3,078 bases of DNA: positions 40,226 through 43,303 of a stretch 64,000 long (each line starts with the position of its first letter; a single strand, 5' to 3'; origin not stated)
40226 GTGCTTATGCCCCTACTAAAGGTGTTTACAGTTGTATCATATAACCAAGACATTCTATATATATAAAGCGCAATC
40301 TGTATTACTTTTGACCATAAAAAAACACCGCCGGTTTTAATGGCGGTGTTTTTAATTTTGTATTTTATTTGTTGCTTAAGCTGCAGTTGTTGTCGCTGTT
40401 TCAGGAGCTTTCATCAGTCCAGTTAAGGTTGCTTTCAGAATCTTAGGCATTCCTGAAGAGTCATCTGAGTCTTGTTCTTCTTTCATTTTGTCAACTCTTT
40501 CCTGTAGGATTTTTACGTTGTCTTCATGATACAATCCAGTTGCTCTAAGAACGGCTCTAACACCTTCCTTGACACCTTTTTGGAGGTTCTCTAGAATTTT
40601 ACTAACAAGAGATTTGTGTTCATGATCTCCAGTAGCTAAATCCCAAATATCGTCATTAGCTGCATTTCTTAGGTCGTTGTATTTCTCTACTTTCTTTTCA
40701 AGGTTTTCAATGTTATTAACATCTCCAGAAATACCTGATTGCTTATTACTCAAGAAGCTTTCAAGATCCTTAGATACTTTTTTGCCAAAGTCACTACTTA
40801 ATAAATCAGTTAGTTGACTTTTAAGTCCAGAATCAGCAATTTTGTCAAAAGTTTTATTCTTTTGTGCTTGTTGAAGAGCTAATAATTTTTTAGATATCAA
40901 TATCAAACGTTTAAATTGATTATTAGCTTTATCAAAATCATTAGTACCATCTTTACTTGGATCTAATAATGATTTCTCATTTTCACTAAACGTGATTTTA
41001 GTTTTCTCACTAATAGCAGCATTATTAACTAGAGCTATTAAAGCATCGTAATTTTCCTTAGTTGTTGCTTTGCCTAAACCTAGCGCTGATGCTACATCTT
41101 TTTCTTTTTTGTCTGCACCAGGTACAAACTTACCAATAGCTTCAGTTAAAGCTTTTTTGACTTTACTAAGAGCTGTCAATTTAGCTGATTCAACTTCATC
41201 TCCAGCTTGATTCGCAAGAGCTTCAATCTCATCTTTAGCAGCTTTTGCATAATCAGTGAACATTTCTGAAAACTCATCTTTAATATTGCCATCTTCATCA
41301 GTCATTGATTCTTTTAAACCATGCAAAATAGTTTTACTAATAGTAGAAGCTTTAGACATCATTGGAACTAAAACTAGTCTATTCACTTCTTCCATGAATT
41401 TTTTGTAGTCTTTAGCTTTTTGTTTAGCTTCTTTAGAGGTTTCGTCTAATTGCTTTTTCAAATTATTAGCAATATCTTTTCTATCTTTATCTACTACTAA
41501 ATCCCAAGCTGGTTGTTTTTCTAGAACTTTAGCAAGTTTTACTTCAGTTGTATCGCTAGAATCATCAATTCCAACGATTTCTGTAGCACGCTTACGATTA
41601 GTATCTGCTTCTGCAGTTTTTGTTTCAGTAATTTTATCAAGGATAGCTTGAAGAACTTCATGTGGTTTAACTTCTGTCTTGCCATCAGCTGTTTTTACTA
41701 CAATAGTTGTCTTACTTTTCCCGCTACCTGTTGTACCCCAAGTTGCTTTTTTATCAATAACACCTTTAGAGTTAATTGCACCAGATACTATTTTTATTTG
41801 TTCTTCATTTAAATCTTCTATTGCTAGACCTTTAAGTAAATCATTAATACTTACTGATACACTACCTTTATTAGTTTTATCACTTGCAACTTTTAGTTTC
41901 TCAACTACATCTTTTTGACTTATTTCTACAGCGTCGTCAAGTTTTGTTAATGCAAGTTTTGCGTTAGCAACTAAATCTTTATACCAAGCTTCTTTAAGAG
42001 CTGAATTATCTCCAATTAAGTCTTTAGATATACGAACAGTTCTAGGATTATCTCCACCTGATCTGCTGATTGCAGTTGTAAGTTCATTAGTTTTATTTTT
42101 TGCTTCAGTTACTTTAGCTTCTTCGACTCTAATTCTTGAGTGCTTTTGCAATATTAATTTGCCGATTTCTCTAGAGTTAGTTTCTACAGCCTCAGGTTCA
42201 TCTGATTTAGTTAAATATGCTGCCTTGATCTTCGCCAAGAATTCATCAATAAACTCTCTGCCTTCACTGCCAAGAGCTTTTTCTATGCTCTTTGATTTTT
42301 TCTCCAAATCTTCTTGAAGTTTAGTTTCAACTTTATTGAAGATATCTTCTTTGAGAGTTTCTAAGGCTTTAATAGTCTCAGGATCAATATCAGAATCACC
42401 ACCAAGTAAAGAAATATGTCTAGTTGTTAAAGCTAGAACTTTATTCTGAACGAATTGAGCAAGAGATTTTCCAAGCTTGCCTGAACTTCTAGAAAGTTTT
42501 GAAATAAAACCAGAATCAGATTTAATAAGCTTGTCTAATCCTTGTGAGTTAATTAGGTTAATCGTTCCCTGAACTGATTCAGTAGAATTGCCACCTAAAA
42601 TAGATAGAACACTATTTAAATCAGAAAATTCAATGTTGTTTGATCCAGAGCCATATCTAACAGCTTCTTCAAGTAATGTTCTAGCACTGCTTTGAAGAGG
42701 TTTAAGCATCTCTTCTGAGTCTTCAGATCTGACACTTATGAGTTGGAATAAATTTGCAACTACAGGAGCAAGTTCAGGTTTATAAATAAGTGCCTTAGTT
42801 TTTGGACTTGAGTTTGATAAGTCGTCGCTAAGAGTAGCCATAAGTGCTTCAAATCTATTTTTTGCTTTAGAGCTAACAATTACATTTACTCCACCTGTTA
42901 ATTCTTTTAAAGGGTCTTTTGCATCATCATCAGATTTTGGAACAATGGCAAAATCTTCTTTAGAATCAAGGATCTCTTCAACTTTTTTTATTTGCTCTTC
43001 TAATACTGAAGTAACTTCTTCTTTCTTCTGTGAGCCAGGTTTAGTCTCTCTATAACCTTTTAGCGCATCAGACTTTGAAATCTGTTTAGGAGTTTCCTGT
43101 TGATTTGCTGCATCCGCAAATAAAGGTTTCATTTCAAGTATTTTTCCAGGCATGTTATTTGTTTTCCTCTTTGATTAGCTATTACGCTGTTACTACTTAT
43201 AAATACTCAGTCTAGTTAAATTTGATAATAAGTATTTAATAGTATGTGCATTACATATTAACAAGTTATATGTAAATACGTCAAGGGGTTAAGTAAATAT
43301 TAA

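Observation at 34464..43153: Three consecutive ~850-925-aa orphan hydrophilic proteins with small acidic partner ORFs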

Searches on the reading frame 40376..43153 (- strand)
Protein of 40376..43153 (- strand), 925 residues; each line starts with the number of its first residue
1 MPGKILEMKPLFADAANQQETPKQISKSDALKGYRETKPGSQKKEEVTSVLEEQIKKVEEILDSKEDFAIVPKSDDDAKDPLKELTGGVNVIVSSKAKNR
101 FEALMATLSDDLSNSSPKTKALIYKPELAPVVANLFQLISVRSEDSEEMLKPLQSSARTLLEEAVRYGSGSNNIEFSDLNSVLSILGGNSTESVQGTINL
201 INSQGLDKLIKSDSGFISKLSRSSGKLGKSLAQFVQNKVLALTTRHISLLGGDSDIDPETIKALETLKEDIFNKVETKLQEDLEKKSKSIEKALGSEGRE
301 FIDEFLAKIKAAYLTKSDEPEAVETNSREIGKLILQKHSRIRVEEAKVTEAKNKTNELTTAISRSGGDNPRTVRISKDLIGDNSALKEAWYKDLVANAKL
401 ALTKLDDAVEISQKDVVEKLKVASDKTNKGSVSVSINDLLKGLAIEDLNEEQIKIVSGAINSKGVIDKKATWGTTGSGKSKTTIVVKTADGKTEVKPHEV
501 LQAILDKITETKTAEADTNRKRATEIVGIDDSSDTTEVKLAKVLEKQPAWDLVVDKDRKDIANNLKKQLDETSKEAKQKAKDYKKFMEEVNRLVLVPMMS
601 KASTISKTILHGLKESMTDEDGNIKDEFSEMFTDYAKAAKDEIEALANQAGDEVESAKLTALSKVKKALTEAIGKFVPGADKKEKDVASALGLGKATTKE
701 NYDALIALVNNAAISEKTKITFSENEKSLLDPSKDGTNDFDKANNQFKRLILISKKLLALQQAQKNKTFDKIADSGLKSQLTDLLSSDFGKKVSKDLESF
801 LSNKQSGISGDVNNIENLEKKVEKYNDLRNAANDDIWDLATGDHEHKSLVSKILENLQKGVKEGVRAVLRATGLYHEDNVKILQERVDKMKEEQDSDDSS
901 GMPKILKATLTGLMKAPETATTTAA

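Call 5: search_protein_families(library=pfam, proteins=[window:40376-43153:-], max_evalue=1)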
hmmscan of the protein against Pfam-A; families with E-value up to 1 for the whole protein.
window:40376-43153:- (925 aa): 3 families
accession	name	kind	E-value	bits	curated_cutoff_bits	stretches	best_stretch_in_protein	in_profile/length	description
PF20340.3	DUF6635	-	0.072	12.6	27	1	784-833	81-130/272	Family of unknown function (DUF6635)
PF21504.2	FLIC_barrel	-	0.19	12.1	27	1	474-495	5-27/44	Flagellin, barrel domain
PF11080.13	GhoS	-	0.37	11.2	21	0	612-649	34-71/94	Endoribonuclease GhoS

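Call 6: search_protein_families(library=ncbifam, proteins=[window:40376-43153:-], max_evalue=1)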
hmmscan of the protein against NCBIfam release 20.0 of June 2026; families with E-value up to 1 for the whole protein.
window:40376-43153:- (925 aa): 1 family
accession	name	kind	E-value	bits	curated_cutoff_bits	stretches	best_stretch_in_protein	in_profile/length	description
NF045767.1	RuberyRbr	equivalog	0.017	15.1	200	1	557-642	34-115/194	rubrerythrin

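Call 16: find_homologous_proteins(query=window:40376-43153:-, max_evalue=0.001)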
Query window:40376-43153:- (925 aa): 6 proteins with E <= 0.001 among 8000 candidates.
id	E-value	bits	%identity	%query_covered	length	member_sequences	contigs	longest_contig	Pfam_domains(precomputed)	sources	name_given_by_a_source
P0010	0.0e+0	1920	100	100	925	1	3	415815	-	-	-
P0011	0.0e+0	1686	89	100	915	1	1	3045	-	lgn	-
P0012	2.4e-171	590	41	99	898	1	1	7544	-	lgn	-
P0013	1.4e-169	585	41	100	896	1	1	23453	-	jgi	jgi:hypothetical protein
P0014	3.5e-169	583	41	100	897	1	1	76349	-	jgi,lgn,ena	jgi:hypothetical protein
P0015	3.3e-162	560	39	99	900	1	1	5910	-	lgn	-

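Call 17: find_encoding_contigs(protein=P0014, flank=10000, max_places=3)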
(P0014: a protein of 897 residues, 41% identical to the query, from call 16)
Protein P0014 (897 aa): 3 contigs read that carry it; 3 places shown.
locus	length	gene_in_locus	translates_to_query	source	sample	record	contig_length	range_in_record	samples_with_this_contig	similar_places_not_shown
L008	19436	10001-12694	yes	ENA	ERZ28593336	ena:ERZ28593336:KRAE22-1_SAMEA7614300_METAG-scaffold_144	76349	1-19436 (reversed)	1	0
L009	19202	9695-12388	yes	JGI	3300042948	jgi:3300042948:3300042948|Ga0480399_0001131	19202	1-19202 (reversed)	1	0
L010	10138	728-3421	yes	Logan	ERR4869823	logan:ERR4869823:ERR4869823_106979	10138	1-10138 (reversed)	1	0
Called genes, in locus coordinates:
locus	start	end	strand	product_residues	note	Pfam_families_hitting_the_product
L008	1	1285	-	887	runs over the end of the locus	PF12846:AAA_10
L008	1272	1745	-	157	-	-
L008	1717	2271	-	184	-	-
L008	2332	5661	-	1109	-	-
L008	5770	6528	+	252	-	PF04481:DUF561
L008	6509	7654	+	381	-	PF03739:LptF_LptG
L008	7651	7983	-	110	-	PF08780:NTase_sub_bind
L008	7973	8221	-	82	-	PF01909:NTP_transf_2 (weak), PF18765:Polbeta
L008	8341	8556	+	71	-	PF01909:NTP_transf_2, PF18765:Polbeta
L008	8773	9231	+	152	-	PF08780:NTase_sub_bind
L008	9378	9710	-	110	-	-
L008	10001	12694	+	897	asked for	-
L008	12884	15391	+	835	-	-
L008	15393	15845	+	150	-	-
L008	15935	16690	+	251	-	PF02511:Thy1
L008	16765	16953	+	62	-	-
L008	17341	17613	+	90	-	-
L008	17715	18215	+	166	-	-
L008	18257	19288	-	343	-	-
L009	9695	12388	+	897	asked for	-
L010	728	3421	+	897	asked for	-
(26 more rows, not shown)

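Call 18: find_encoding_contigs(protein=P0013, flank=10000, max_places=3)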
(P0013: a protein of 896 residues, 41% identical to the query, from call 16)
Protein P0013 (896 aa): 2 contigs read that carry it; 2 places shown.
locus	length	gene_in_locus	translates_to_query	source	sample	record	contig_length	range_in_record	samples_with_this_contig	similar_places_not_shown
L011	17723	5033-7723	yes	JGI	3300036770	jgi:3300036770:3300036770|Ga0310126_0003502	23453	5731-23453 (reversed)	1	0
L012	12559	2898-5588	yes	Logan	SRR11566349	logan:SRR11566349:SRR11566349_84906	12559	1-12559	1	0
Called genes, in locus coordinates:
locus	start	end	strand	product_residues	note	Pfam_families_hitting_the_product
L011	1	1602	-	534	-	?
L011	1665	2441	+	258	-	PF04481:DUF561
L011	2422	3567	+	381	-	PF03739:LptF_LptG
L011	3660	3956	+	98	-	PF01909:NTP_transf_2, PF18765:Polbeta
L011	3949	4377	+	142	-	PF08780:NTase_sub_bind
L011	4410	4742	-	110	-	-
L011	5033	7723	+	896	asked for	-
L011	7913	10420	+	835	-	-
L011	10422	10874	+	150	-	-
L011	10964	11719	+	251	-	PF02511:Thy1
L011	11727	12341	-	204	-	-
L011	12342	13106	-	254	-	PF08843:AbiEii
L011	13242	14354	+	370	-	-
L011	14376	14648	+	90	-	-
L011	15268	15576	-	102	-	-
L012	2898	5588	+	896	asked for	-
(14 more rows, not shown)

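Call 20: find_related_loci(query=A1, collection=genome_contigs, flank=10000)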
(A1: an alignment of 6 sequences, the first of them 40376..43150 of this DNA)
Query A1 (924 aa) in genome_contigs; peptide patterns used: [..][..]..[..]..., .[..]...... (x = any residue, [..] = any of these).
599 stretches matched a pattern, but none encodes a relative of the query by tblastn (E <= 1e-3).

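Call 26: search_solved_structures(query=A1, max_evalue=10)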
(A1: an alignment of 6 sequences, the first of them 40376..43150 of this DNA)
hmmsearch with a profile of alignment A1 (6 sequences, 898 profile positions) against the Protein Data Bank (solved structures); distinct sequences matched with E-value up to 10: 2.
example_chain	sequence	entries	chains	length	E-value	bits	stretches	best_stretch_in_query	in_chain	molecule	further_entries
2paq_A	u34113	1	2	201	0.063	14.6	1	723-794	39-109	5'-deoxynucleotidase YfbR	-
2par_A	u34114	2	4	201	0.08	14.3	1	723-794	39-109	5'-deoxynucleotidase YfbR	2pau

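Call 36: search_protein_families(library=phrogs, proteins=[window:40376-43153:-], max_evalue=0.1)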
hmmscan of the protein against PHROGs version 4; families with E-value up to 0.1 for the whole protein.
window:40376-43153:- (925 aa): 2 families
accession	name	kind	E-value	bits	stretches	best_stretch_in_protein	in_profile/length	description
phrog_31822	-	unknown function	0.022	15.8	1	502-591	6-93/178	-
phrog_3801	-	unknown function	0.097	13.3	1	602-638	9-45/161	-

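Call 37: search_protein_families(library=padloc, proteins=[window:40376-43153:-], max_evalue=0.1)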
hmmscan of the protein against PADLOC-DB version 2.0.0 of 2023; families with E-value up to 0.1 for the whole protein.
window:40376-43153:- (925 aa): 0 families

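Call 39: search_protein_representatives(alignment_id=A1)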
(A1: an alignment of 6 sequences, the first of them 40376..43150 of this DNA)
Query: 6 sequences, 898 profile positions. Proteins with E-value up to 0.001 (for the whole library): 11; up to 1e-10: 10; up to 1e-30: 9. The best 11 are listed.
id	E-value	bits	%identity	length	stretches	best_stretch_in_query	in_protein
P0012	0.0e+00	1688.5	-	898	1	1-897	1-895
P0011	0.0e+00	1425.1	-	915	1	1-885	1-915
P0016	2.0e-174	598.7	-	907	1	4-877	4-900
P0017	1.1e-166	573.0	-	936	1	1-881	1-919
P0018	4.5e-120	418.8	-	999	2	1-503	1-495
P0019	7.1e-110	385.1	-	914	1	17-886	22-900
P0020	3.1e-84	300.2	-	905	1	39-877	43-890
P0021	3.2e-84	300.2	-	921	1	72-877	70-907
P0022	2.3e-49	184.9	-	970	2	23-517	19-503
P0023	4.4e-18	81.4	-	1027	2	113-508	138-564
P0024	7.6e-10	54.1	-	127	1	779-896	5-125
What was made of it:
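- An exhaustive HMMER profile search found 11 representatives among 1.84 billion proteins (call 39).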

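Call 40: find_encoding_contigs(protein=P0022, flank=10000, max_places=3)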
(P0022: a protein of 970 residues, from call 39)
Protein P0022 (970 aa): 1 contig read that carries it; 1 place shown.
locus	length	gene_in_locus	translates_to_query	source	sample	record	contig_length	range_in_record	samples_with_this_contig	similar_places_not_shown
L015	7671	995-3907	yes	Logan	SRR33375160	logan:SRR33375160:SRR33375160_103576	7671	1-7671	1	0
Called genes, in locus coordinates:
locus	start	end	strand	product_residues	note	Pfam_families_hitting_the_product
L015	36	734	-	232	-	PF08281:Sigma70_r4_2, PF04545:Sigma70_r4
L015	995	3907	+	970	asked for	-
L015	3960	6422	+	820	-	-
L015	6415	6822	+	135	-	-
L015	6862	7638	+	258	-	PF11345:DUF3147 (faint)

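Call 41: find_encoding_contigs(protein=P0019, flank=10000, max_places=3)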
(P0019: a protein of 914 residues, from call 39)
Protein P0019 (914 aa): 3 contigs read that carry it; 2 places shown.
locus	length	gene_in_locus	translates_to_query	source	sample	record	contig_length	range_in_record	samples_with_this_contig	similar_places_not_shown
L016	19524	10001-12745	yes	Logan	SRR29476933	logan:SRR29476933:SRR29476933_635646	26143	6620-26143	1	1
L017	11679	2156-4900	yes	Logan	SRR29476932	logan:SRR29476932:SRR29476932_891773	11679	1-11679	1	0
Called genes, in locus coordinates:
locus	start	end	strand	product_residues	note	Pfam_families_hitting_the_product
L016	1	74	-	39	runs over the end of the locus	-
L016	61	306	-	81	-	-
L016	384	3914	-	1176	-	PF02811:PHP, PF07733:DNA_pol3_alpha, PF17657:DNA_pol3_finger, PF14579:HHH_6, PF13742:tRNA_anti_2 (weak), PF01336:tRNA_anti-codon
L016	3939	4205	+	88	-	-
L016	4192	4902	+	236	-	PF01791:DeoC (weak)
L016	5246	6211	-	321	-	PF00512:HisKA, PF02518:HATPase_c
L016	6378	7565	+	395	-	-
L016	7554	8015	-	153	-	PF00588:SpoU_methylase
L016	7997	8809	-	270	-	-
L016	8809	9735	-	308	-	PF04055:Radical_SAM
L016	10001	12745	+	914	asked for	-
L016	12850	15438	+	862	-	-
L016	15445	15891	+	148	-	-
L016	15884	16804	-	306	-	PF01555:N6_N4_Mtase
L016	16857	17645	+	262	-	PF02511:Thy1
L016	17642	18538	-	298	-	PF02729:OTCace_N, PF00185:OTCace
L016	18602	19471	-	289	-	PF03819:MazG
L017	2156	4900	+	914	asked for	-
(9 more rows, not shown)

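Call 42: predict_structure(alignment_id=A1)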
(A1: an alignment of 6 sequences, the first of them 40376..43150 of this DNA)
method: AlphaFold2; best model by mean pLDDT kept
length: 924 residues; sequences in the alignment: 6
mean_pLDDT: 57.5   pTM: 0.41
mean pLDDT of the five models: 57.5, 55.5, 53.9, 51.2, 49.1
residues with pLDDT >= 90: 0; 70-90: 279; 50-70: 273; < 50: 372
segments of 3 or more residues with pLDDT < 50: 1-51, 66-93, 108-122, 124-149, 163-214, 221-230, 235-259, 406-414, 425-497, 599-603, 620-623, 676-689, 691-696, 872-886, 888-890, 892-901, 913-924
pLDDT, mean of each block of 10 residues (from residue 1): 26 26 32 35 39 52 47 44 35 50 52 46 46 46 44 53 44 44 42 42 44 49 46 47 36 44 56 62 60 62 71 60 66 69 73 79 66 75 82 77 51 49 47 41 41 45 37 34 35 46 54 60 80 82 76 80 85 78 66 53 51 53 52 73 76 72 70 53 43 47 66 70 73 66 77 80 82 75 71 75 78 82 86 76 78 73 60 46 49 43 55 39 28
secondary structure, 60 per line:
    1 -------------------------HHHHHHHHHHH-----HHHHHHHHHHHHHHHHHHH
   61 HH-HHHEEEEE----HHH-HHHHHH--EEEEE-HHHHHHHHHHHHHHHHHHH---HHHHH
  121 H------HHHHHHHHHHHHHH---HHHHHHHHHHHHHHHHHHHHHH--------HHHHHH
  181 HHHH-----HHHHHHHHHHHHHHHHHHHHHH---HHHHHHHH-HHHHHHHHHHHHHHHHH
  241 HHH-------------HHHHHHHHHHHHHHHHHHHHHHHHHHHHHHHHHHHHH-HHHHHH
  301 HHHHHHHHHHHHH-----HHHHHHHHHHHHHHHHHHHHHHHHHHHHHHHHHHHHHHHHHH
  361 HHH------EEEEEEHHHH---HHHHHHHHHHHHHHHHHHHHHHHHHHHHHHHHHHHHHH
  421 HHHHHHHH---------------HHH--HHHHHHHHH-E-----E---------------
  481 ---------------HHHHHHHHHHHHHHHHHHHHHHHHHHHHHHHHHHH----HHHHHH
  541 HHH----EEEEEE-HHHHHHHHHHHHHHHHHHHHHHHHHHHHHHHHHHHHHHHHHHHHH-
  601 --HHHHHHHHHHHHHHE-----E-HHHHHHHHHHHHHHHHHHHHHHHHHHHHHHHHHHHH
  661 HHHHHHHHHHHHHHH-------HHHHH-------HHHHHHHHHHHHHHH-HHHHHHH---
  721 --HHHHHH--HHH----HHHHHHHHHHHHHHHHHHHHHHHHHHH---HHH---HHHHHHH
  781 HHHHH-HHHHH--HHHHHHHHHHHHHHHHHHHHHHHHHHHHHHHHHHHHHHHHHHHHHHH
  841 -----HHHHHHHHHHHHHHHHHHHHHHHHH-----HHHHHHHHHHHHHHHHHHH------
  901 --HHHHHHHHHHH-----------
elements in order (helices of 4 or more, strands of 3 or more residues): H26-36 H42-62 E67-71 H80-85 E88-92 H94-112 H116-121 H128-141 H145-166 H175-184 H190-211 H215-222 H224-243 H257-293 H295-313 H319-363 E370-375 H376-379 H383-428 H449-457 H496-530 H535-543 E548-553 H555-599 H603-616 H625-675 H683-687 H695-709 H711-717 H723-728 H738-764 H774-785 H787-791 H794-840 H846-870 H876-894 H903-913

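Call 50: fold_search(model_id=the predicted structure, library=pdb)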
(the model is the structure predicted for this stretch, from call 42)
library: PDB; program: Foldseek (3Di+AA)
matches with E <= 10: 197; with E <= 0.001: 0
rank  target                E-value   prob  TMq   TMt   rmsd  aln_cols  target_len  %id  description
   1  7nyx_A                1.4e-03  0.30  0.07  0.05  79.5       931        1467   11  Cryo-EM structure of the MukBEF-MatP-DNA monomer (closed conformation) (released 2021-07-07)
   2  9gm7_A                3.8e-03  0.16  0.06  0.04  81.0       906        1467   12  MukBEF in a nucleotide-bound state with open neck gate (monomer) (released 2025-03-26)
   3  9gm6_A                1.2e-02  0.18  0.08  0.07  58.9       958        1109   10  MukBEF in a nucleotide-bound state with open neck gate (heads core) (released 2025-03-26)
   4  7ogt_A                2.7e-02  0.20  0.09  0.11  65.7       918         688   12  Folded elbow of cohesin (released 2021-07-28)
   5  9gm6_B                2.7e-02  0.12  0.07  0.06  61.0       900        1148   12  MukBEF in a nucleotide-bound state with open neck gate (heads core) (released 2025-03-26)
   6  6z9l_A                3.4e-02  0.10  0.06  0.08  111.8       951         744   12  Enterococcal PrgA (released 2020-09-16)
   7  8i4x_B                5.6e-02  0.08  0.06  0.06  107.9       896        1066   12  Cryo-EM structure of 5-subunit Smc5/6 (released 2024-06-26)
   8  6yvu_A                6.2e-02  0.08  0.06  0.06  78.6      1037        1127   14  Condensin complex from S.cerevisiae ATP-free apo non-engaged state (released 2020-07-15)
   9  7qcd_B                6.4e-02  0.05  0.05  0.05  112.1       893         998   11  CryoEM structure of the Smc5/6-holocomplex (composite structure) (released 2022-09-21)
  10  7ogt_B                1.0e-01  0.07  0.06  0.08  70.3       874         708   13  Folded elbow of cohesin (released 2021-07-28)
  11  9cad_D                1.1e-01  0.11  0.09  0.04  41.3      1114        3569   10  Cryo-EM structure of the TRRAP lobe of the native human TIP60 complex (composite structure) (released 2025-06-18)
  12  8w20_A                1.4e-01  0.06  0.06  0.07  69.4       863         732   13  Umb1 umbrella toxin particle (released 2024-04-17)
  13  7yqh_B                2.2e-01  0.03  0.05  0.05  105.1       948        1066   12  Cryo-EM structure of 8-subunit Smc5/6 (released 2024-01-31)
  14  7zjs_C                2.8e-01  0.07  0.08  0.08  33.9       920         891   10  Structural basis of centromeric cohesion protection by SGO1 (released 2023-04-26)
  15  6yvu_B                2.8e-01  0.06  0.08  0.07  88.4      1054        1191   13  Condensin complex from S.cerevisiae ATP-free apo non-engaged state (released 2020-07-15)
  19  9pwo_A                4.4e-01  0.05  0.08  0.03  44.1      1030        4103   13  Pig Ryanodine Receptor 1 R615C Mutant: Atorvastatin Bound Open Conformation (released 2025-12-03)
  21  3w3u                  5.3e-01  0.06  0.09  0.08  36.1       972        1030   11  Crystal structure of Kap121p mutant R349A/Q350A/D353A/E396A/N430K/D438A/N477A (released 2013-04-10)
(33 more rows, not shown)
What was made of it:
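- Tried and rejected: First AlphaFold run of C. With 6 sequences the model was poor (pLDDT 57.5) and its Foldseek hits meaningless (calls 42, 50).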

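Call 56: find_encoding_contigs(protein=P0023, flank=10000, max_places=2)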
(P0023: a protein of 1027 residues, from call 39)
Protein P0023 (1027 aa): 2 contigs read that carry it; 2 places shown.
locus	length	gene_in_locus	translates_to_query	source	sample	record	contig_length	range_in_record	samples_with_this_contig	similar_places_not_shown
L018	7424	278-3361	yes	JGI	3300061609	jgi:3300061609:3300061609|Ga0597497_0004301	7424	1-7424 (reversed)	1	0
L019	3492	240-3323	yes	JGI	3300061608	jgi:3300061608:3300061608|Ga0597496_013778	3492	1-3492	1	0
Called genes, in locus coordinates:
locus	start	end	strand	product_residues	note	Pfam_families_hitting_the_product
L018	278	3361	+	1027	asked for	-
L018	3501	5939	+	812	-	-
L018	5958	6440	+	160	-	-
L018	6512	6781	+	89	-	PF02511:Thy1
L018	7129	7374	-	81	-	-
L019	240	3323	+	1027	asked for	-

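Call 57: find_encoding_contigs(protein=P0018, flank=10000, max_places=2)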
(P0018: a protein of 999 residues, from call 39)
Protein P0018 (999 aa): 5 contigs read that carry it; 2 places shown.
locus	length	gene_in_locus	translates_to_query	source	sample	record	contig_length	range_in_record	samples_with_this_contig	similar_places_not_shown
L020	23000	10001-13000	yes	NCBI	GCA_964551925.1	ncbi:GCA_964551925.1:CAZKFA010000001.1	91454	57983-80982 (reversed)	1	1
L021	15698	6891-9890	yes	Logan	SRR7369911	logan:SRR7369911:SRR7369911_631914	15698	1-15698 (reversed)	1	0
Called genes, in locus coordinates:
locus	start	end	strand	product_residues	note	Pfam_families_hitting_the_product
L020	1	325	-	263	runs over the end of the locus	-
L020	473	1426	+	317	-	PF01565:FAD_binding_4, PF02873:MurB_C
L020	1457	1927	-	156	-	-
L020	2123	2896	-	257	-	PF01975:SurE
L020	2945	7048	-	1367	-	-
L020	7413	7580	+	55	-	-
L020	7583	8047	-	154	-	PF00588:SpoU_methylase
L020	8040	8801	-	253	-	-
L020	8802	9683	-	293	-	PF04055:Radical_SAM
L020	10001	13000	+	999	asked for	-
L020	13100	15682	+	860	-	-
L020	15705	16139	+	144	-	-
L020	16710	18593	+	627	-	-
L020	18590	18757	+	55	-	-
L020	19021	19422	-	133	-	PF07798:CCDC90-like (faint)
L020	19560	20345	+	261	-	PF02511:Thy1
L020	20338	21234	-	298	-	PF02729:OTCace_N, PF00185:OTCace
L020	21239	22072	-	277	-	PF03819:MazG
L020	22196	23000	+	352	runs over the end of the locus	PF01368:DHH, PF02272:DHHA1 (faint)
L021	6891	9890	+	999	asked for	-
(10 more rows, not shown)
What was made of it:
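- The module is a core, single-copy, vertically inherited locus among housekeeping genes (calls 17, 41, 57). The A plus s60 pair is accessory and can be lost or gained (calls 17, 57).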
